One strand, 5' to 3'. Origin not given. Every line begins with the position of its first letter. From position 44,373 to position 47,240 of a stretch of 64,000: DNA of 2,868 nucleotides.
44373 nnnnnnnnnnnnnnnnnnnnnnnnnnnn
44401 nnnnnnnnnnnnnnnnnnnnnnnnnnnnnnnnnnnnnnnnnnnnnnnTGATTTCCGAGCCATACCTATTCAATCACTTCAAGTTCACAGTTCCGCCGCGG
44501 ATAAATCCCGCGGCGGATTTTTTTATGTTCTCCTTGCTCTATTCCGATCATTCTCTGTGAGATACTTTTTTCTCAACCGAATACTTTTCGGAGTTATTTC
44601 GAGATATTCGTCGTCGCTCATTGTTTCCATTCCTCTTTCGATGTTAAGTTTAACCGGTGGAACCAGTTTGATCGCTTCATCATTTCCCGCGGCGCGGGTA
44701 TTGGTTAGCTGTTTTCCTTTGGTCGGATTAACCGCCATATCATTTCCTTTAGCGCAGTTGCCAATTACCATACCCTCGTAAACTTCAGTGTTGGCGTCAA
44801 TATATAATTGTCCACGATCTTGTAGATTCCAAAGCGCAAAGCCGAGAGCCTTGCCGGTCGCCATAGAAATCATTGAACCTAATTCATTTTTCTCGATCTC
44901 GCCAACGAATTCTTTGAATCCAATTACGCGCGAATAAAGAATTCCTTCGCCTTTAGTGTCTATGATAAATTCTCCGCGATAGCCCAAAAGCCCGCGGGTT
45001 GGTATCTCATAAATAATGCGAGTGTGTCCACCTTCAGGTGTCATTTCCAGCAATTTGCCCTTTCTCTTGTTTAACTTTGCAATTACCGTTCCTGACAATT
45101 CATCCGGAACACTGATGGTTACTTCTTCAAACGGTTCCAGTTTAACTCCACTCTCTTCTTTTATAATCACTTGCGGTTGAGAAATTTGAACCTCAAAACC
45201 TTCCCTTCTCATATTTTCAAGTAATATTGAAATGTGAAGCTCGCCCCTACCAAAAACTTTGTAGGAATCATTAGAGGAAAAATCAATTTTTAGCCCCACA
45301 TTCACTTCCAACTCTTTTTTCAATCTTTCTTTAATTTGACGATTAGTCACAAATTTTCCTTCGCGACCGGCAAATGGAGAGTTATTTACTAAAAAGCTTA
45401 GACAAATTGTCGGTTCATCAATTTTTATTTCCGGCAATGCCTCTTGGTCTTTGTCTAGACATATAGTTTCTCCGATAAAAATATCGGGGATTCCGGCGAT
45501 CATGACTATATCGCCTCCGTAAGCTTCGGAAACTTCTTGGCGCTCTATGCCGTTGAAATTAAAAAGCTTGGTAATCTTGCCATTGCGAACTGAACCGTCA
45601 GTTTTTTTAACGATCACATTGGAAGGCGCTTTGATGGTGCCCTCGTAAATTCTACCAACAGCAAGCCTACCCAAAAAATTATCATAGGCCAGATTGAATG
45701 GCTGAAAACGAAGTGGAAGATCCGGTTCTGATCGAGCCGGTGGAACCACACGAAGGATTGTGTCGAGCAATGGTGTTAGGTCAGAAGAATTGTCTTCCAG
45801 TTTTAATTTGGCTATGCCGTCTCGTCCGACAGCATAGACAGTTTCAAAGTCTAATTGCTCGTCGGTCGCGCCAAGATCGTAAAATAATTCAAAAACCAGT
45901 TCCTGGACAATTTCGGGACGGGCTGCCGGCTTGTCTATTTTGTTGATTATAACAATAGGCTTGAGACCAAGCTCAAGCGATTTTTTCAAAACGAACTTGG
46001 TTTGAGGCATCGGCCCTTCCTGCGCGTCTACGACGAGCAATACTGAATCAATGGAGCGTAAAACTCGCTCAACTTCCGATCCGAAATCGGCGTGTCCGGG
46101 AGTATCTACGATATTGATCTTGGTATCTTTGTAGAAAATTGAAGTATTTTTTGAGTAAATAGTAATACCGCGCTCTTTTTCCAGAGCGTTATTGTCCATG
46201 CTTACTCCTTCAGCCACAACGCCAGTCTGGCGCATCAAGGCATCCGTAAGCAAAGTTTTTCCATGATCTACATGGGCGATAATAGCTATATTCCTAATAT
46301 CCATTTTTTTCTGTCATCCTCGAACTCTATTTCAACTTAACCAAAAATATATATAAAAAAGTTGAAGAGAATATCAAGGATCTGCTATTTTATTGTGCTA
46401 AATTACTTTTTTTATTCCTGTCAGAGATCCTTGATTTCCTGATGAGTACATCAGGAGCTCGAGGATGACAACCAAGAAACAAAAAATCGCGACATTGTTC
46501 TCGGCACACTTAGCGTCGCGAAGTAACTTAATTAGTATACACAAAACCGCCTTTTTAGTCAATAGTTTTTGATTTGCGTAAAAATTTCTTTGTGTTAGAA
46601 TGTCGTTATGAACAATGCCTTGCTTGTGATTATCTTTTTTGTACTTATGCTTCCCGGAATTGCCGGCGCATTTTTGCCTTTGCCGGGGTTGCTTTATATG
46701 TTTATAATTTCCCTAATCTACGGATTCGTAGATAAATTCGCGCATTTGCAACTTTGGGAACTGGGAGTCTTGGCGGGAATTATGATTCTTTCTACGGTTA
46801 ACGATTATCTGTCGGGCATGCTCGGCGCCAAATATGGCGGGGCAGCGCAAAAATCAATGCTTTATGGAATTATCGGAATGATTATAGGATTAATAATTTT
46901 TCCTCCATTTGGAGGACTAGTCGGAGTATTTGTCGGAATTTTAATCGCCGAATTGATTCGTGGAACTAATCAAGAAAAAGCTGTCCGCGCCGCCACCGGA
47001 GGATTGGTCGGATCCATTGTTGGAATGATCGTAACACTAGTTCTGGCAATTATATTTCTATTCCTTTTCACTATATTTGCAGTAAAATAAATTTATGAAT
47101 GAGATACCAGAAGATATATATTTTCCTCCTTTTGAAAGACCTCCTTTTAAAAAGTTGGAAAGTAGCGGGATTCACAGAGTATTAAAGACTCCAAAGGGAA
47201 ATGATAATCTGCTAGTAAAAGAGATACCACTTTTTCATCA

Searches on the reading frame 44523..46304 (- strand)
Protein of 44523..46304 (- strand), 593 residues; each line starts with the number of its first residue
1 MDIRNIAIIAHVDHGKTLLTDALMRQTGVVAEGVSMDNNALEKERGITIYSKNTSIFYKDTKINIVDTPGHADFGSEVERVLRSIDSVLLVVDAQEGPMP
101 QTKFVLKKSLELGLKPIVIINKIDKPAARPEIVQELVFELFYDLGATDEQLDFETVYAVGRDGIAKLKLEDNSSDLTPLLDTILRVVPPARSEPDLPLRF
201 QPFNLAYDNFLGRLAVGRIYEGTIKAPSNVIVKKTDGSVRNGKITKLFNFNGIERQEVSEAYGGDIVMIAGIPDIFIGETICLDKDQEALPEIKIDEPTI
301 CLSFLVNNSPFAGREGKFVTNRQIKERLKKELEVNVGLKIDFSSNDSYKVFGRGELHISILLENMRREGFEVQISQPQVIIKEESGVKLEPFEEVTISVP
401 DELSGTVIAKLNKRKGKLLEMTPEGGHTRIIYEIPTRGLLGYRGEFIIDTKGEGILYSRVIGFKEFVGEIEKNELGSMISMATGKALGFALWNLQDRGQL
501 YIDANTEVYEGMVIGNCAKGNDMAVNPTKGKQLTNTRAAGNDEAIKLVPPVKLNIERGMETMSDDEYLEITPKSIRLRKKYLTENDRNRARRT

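Call 20: search_protein_families(library=pfam, proteins=[window:44523-46304:-], max_evalue=0.01)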
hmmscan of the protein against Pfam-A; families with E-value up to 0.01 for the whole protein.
window:44523-46304:- (593 aa): 8 families
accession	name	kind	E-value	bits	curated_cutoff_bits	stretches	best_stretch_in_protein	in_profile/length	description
PF00009.33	GTP_EFTU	-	1.3e-49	168.8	26.5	1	2-188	2-187/188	Elongation factor Tu GTP binding domain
PF21018.2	BipA_C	-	9.6e-42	141.7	23.8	1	476-583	2-109/110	TypA/BipA C-terminal domain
PF00679.30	EFG_C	-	2.1e-20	73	27.9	1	388-471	2-86/89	Elongation factor G C-terminus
PF03144.31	GTP_EFTU_D2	-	1.6e-13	51.3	30.3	1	212-282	1-73/73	Elongation factor Tu domain 2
PF22042.2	EF-G_D2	-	5.9e-08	33.2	27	1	203-282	7-82/84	Elongation factor G domain 2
PF01926.29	MMR_HSR1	-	2.3e-06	28.1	21.9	1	6-122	2-113/113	50S ribosome-binding GTPase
PF02421.24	FeoB_N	-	0.0013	18.7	27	1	45-126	31-118/156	Ferrous iron transport protein B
PF09439.16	SRPRB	-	0.0044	16.8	25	0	5-94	5-82/178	Signal recognition particle receptor beta subunit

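Call 67: find_encoding_contigs(protein=window:44523-46304:-, flank=6000, max_places=6)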
Protein window:44523-46304:- (593 aa): no gene with exactly this product is on record in the collection.

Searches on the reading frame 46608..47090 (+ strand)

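Call 20: search_protein_families(library=pfam, proteins=[window:46608-47090:+], max_evalue=0.01)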
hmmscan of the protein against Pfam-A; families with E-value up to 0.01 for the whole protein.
window:46608-47090:+ (160 aa): 1 family
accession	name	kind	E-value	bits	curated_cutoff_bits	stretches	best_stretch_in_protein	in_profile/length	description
PF04306.18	DUF456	-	8.8e-30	104.2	29.4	1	25-156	5-137/139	Protein of unknown function (DUF456)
